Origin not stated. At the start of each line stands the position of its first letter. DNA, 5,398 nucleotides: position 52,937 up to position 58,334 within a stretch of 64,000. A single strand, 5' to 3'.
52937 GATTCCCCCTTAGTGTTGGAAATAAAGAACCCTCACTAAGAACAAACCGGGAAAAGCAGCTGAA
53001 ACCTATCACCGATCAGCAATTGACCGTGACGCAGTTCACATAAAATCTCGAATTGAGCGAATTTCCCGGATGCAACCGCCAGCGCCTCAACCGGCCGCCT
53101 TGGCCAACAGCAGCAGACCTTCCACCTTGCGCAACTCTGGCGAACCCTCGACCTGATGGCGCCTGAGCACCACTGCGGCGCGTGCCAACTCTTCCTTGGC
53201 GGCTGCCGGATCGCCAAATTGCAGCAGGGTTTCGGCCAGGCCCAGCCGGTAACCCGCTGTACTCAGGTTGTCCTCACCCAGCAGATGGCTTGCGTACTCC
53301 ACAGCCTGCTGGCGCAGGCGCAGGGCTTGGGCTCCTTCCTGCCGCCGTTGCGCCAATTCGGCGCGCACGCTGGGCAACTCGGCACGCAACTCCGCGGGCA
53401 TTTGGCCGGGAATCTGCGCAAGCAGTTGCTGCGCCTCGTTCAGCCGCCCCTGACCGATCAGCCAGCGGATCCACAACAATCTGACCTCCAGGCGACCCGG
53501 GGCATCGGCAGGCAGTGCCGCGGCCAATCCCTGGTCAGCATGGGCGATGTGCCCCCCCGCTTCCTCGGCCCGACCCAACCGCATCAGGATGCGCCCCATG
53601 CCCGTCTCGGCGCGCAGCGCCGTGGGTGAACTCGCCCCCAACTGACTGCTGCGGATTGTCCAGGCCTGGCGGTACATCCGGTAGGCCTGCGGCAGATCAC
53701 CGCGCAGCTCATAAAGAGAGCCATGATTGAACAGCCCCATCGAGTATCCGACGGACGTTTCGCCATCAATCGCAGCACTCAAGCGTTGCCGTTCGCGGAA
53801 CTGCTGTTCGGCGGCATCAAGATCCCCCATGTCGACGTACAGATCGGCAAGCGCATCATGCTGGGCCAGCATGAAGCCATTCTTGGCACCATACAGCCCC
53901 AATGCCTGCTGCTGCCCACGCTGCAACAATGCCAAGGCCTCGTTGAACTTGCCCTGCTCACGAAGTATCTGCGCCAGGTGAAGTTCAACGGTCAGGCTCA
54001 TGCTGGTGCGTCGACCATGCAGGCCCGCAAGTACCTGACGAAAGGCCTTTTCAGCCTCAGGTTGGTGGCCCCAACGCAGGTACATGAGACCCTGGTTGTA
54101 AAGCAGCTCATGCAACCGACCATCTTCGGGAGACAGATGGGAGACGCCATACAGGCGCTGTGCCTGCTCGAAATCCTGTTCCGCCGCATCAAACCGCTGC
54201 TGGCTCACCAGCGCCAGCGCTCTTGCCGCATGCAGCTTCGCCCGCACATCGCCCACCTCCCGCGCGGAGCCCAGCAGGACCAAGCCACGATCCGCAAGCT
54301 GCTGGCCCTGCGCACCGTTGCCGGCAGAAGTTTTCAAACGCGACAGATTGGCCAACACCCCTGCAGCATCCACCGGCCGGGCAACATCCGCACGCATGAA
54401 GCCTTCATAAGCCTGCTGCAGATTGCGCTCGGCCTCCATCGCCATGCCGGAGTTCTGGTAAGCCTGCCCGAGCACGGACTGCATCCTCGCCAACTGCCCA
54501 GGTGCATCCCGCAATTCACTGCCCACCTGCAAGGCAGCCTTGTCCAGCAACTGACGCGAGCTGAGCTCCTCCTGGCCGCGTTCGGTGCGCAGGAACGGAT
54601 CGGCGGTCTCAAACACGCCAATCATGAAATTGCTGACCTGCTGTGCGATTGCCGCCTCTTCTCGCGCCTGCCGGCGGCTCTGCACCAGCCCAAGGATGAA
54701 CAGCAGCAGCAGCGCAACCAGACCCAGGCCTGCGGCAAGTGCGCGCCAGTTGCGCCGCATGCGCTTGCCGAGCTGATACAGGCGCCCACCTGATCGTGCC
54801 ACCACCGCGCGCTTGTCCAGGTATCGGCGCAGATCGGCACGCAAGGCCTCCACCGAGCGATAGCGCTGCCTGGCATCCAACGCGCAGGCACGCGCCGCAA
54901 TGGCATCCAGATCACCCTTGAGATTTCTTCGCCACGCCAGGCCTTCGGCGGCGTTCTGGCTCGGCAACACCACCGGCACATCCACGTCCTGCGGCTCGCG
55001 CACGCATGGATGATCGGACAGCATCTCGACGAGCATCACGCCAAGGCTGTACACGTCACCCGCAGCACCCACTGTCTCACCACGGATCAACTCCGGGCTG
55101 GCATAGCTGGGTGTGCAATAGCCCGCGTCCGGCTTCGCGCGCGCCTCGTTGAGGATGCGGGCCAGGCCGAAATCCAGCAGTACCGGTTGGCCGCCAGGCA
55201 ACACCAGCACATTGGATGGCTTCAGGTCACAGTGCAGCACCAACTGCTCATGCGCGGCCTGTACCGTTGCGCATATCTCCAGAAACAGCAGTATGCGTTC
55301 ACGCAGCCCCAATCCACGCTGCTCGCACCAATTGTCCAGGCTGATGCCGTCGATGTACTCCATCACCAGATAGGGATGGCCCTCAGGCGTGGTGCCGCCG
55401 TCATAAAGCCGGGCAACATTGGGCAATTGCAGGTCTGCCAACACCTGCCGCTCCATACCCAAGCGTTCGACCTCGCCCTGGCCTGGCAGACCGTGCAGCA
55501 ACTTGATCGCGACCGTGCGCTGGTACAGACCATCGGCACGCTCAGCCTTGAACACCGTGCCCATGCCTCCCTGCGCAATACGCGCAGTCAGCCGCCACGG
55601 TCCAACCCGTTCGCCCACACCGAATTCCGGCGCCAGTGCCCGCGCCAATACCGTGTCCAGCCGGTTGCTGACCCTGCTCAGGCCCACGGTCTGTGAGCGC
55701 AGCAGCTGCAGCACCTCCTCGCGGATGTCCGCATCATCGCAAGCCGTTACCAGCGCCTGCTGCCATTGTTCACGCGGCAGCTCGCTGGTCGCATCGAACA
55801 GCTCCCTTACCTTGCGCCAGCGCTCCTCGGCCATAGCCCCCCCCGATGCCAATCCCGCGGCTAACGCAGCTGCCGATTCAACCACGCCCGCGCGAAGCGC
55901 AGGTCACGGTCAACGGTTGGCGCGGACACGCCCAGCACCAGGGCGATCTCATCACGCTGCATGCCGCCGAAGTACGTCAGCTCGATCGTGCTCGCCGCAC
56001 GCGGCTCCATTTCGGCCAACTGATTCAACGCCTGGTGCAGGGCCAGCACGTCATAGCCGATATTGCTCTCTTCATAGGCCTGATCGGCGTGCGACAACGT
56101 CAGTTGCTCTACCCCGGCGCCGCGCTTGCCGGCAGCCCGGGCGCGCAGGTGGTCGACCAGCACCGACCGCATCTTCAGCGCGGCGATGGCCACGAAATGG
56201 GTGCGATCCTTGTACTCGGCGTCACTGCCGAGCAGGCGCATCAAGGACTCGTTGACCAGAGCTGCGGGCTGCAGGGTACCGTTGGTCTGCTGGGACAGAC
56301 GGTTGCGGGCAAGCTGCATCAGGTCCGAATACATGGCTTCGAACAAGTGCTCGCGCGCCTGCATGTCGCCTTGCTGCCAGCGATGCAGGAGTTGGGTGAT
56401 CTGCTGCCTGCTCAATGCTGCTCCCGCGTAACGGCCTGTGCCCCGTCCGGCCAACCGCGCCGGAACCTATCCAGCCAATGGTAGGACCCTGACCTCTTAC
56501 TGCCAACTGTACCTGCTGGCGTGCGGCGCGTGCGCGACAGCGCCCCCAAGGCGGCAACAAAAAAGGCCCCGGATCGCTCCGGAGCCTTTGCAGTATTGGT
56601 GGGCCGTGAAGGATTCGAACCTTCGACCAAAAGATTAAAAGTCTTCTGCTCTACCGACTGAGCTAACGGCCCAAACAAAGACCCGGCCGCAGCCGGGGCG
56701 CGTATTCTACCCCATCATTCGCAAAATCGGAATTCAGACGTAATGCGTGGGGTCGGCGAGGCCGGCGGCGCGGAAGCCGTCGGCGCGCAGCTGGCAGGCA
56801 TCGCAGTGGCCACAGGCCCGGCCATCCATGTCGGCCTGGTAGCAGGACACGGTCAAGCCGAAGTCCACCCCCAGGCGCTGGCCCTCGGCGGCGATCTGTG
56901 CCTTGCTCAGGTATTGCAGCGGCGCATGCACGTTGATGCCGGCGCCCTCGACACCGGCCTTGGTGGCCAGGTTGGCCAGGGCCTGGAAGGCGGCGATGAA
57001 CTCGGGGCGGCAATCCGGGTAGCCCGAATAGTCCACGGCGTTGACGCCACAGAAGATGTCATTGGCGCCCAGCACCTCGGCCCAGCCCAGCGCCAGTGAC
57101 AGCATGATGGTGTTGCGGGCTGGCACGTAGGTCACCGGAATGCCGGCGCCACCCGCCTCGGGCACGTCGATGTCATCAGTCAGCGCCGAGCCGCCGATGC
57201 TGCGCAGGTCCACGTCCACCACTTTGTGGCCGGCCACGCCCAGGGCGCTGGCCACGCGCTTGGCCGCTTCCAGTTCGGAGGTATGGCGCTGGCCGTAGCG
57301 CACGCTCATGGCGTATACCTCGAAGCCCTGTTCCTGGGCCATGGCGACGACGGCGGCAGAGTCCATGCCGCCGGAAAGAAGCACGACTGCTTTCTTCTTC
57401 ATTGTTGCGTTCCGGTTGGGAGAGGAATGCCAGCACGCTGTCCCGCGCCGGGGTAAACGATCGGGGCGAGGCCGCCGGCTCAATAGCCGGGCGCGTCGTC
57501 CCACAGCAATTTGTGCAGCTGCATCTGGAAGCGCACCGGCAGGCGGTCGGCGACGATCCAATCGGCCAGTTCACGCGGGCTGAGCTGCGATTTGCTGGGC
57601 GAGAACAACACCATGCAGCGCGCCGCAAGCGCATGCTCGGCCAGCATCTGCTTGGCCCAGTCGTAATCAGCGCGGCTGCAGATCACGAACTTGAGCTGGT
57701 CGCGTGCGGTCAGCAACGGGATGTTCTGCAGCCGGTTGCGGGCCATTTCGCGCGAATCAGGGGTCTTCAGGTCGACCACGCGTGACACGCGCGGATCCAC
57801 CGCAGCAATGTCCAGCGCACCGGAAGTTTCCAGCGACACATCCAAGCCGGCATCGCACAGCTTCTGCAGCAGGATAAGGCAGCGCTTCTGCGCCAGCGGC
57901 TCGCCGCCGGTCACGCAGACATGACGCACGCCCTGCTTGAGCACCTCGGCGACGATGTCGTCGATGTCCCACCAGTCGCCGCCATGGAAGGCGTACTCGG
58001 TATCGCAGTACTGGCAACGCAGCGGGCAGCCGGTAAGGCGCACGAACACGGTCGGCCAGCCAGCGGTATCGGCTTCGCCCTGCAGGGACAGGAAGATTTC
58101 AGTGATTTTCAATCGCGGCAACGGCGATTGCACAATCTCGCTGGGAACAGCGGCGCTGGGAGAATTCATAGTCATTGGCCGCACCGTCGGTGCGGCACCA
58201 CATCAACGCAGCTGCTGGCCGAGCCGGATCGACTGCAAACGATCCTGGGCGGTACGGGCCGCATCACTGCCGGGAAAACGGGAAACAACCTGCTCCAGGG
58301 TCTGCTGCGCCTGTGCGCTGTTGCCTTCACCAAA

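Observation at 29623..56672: Co-oriented ECF sigma / TPR Ser-Thr kinase / SapC / giant TpsA / TpsB block wedged between recQ and the tol-pal-queEC-tRNA-Lys cluster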

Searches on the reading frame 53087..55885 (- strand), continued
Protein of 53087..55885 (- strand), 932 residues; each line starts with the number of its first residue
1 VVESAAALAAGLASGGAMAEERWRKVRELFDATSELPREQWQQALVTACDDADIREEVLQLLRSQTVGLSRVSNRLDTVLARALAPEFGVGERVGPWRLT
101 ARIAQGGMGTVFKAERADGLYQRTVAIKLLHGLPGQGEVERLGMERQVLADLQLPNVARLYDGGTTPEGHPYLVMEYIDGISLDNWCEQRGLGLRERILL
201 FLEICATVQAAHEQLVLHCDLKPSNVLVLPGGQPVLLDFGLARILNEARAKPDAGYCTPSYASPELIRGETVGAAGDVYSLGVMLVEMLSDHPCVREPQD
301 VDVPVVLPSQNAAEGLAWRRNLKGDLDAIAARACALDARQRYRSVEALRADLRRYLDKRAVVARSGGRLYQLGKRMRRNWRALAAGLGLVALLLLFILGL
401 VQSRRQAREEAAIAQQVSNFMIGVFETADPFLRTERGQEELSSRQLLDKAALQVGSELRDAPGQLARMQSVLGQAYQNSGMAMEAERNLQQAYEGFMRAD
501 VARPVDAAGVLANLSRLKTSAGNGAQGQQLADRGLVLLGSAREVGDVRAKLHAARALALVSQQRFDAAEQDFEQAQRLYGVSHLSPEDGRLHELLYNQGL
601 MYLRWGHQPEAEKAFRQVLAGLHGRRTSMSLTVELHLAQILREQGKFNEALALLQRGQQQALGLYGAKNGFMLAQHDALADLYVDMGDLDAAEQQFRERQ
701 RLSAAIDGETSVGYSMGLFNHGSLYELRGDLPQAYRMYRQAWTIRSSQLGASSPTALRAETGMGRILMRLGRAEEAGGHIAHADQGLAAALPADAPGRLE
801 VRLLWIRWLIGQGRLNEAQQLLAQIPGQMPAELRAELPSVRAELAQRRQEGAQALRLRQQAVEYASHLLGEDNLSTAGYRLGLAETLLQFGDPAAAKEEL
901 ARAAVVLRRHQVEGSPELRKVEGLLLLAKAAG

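Call 55: find_encoding_contigs(protein=P0130, flank=10000, max_places=3)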
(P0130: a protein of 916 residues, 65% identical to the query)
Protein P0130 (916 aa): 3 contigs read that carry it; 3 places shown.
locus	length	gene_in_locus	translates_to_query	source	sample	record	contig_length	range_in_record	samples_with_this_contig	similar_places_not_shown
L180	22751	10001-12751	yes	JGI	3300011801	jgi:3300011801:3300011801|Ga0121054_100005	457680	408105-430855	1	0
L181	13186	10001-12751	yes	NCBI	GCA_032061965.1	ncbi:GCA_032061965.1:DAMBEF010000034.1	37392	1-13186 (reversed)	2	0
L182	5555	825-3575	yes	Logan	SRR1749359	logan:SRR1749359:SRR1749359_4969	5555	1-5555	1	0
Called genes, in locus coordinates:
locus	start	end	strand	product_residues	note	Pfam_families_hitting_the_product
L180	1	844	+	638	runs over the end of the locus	PF02705:K_trans, PF22776:K_trans_C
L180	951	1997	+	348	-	PF05496:RuvB_N, PF00004:AAA, PF07728:AAA_5 (weak), PF17864:AAA_lid_4, PF05491:WHD_RuvB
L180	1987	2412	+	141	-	PF13279:4HBT_2, PF03061:4HBT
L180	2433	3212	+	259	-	PF01618:MotA_ExbB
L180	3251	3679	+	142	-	PF02472:ExbD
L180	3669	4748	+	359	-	PF13103:TonB_2 (weak)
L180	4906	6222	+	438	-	PF04052:TolB_N, PF26550:Tricorn_2nd, PF00930:DPPIV_N (faint), PF26549:Tricorn_N (weak), PF07676:PD40, PF26549:Tricorn_N, PF07676:PD40, PF26549:Tricorn_N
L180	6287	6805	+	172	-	PF00691:OmpA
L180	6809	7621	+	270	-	PF13424:TPR_12 (faint), PF13428:TPR_14 (faint), PF16331:TolA_bind_tri, PF07719:TPR_2 (faint), PF13525:YfiO, PF13432:TPR_16 (weak), PF14559:TPR_19 (faint), PF13174:TPR_6 (weak)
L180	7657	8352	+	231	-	PF04055:Radical_SAM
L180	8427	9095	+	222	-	PF00733:Asn_synthase, PF06508:QueC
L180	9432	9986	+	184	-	PF07638:Sigma70_ECF, PF08281:Sigma70_r4_2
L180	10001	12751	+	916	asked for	PF00069:Pkinase, PF07714:PK_Tyr_Ser-Thr, PF03109:ABC1, PF24885:TPR_NPHP3 (faint), PF13181:TPR_8 (faint), PF00515:TPR_1 (faint), PF13424:TPR_12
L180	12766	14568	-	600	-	PF00270:DEAD, PF00271:Helicase_C, PF16124:RecQ_Zn_bind, PF09382:RQC, PF00570:HRDC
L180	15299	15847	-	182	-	PF00210:Ferritin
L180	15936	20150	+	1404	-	PF00270:DEAD, PF13401:AAA_22 (faint), PF00271:Helicase_C, PF04408:WHD_HA2, PF21010:HA2_C (weak), PF07717:OB_NTP_bind, PF11898:DUF3418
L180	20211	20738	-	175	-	PF13511:DUF4124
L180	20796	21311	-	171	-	-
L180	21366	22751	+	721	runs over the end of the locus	PF13328:HD_4, PF04607:RelA_SpoT, PF02824:TGS, PF19296:RelA_AH, PF28438:RelA_RIS, PF13291:ACT_4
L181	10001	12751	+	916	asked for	PF00069:Pkinase, PF07714:PK_Tyr_Ser-Thr, PF03109:ABC1, PF24885:TPR_NPHP3 (faint), PF13181:TPR_8 (faint), PF00515:TPR_1 (faint), PF13424:TPR_12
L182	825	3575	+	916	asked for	PF00069:Pkinase, PF07714:PK_Tyr_Ser-Thr, PF03109:ABC1, PF24885:TPR_NPHP3 (faint), PF13181:TPR_8 (faint), PF00515:TPR_1 (faint), PF13424:TPR_12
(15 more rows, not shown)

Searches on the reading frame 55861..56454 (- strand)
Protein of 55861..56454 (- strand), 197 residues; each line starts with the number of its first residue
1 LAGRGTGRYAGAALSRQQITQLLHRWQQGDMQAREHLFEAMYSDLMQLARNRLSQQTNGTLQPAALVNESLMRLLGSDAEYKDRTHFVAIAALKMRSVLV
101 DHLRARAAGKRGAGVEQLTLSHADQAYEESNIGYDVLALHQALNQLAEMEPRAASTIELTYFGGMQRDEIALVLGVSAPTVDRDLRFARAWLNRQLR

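Call 4: search_protein_families(library=pfam, proteins=[window:55861-56454:-])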
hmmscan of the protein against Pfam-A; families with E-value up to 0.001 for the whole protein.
window:55861-56454:- (197 aa): 2 families
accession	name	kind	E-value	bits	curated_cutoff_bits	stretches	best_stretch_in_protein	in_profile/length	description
PF07638.17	Sigma70_ECF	-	4.9e-44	150.9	21.1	1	17-197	2-184/185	ECF sigma factor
PF08281.18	Sigma70_r4_2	-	6.7e-09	35.7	25.7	1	141-192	3-54/54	Sigma-70, region 4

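Call 8: search_protein_families(library=ncbifam, proteins=[window:55861-56454:-], max_evalue=0.01)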
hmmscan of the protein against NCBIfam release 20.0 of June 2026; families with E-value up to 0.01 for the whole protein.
window:55861-56454:- (197 aa): 40 families (the best 25 are shown)
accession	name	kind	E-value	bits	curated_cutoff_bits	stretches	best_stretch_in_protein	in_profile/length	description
TIGR02999.1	Sig-70_X6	subfamily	4.4e-54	183.1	126.15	1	18-196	3-182/183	ECF-type sigma factor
TIGR02937.1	sigma70-ECF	superfamily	7.6e-17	61.4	42.9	1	33-196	2-165/165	sigma-70 family RNA polymerase sigma factor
NF009166.1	PRK12513.1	equivalog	8e-10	38.7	206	1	20-196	10-186/193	RNA polymerase sigma factor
TIGR02984.1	Sig-70_plancto1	subfamily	8.1e-08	32.1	183.75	1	27-116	2-94/189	RNA polymerase sigma-70 factor, Planctomycetaceae-specific subfamily 1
NF007216.0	PRK09638.1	equivalog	3.4e-07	30.2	194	1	20-188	6-166/180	RNA polymerase sigma factor SigY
NF007228.0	PRK09646.1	subfamily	3.6e-07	30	226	1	14-188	12-182/194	ECF RNA polymerase sigma factor SigK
NF007227.0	PRK09645.1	subfamily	4.9e-06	26.6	202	1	33-190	10-164/177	sigma-70 family RNA polymerase sigma factor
TIGR02479.1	FliA_WhiG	subfamily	7.6e-06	25.8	189.6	0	42-123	5-88/224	FliA/WhiG family RNA polymerase sigma factor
NF009175.0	PRK12523.1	equivalog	1.7e-05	24.9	271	1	34-183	8-154/172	RNA polymerase sigma factor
NF058625.1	sigma_PG0214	equivalog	1.8e-05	24.5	130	1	65-196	33-161/170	GFO_1088 family ECF-type sigma factor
TIGR02985.1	Sig70_bacteroi1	subfamily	3.5e-05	24.1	126.4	1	35-195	4-161/162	RNA polymerase sigma-70 factor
NF009172.0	PRK12519.1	subfamily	3.8e-05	23.3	222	1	17-196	14-189/194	RNA polymerase sigma factor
NF009191.0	PRK12539.1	subfamily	0.00011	21.8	171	1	17-177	6-160/185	sigma-70 family RNA polymerase sigma factor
NF005644.0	PRK07408.1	subfamily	0.00012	21.8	261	1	132-186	192-243/258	RNA polymerase sigma factor SigF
TIGR02983.1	SigE-fam_strep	subfamily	0.00018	21.4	141.55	1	65-196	35-158/162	SigE family RNA polymerase sigma factor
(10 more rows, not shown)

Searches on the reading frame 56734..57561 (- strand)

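Call 4: search_protein_families(library=pfam, proteins=[window:56734-57561:-])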
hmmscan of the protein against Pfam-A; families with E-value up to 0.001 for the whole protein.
window:56734-57561:- (275 aa): 5 families
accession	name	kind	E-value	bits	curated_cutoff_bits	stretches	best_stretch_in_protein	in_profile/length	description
PF06508.19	QueC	-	8.4e-78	261.1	22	1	57-266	1-209/210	Queuosine biosynthesis protein QueC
PF00733.27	Asn_synthase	-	5.7e-10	39.8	21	1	58-114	20-77/354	Asparagine synthase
PF00764.25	Arginosuc_synth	-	5.7e-05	23.7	27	1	58-117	2-61/162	Arginosuccinate synthase N-terminal HUP domain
PF03054.22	tRNA_Me_trans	-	0.00038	20.6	20.6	1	57-109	2-65/202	tRNA methyl transferase HUP domain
PF02540.23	NAD_synthase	-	0.00052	19.7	21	1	55-113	18-78/242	NAD synthase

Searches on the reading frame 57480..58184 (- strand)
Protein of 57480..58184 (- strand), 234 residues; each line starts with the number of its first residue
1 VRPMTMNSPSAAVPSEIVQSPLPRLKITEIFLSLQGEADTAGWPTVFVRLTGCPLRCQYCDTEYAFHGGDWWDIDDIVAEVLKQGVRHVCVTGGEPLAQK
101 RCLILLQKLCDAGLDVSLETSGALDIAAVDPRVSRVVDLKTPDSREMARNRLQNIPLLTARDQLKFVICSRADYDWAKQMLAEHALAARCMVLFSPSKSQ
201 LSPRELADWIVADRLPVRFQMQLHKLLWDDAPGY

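Call 4: search_protein_families(library=pfam, proteins=[window:57480-58184:-])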
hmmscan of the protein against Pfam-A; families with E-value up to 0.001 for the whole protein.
window:57480-58184:- (234 aa): 2 families
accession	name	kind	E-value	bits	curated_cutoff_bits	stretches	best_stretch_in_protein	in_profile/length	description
PF04055.27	Radical_SAM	-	1.8e-12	48.2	29.5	1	51-124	5-88/166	Radical SAM superfamily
PF13353.11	Fer4_12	-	0.00011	23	22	1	46-106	8-73/137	4Fe-4S single cluster domain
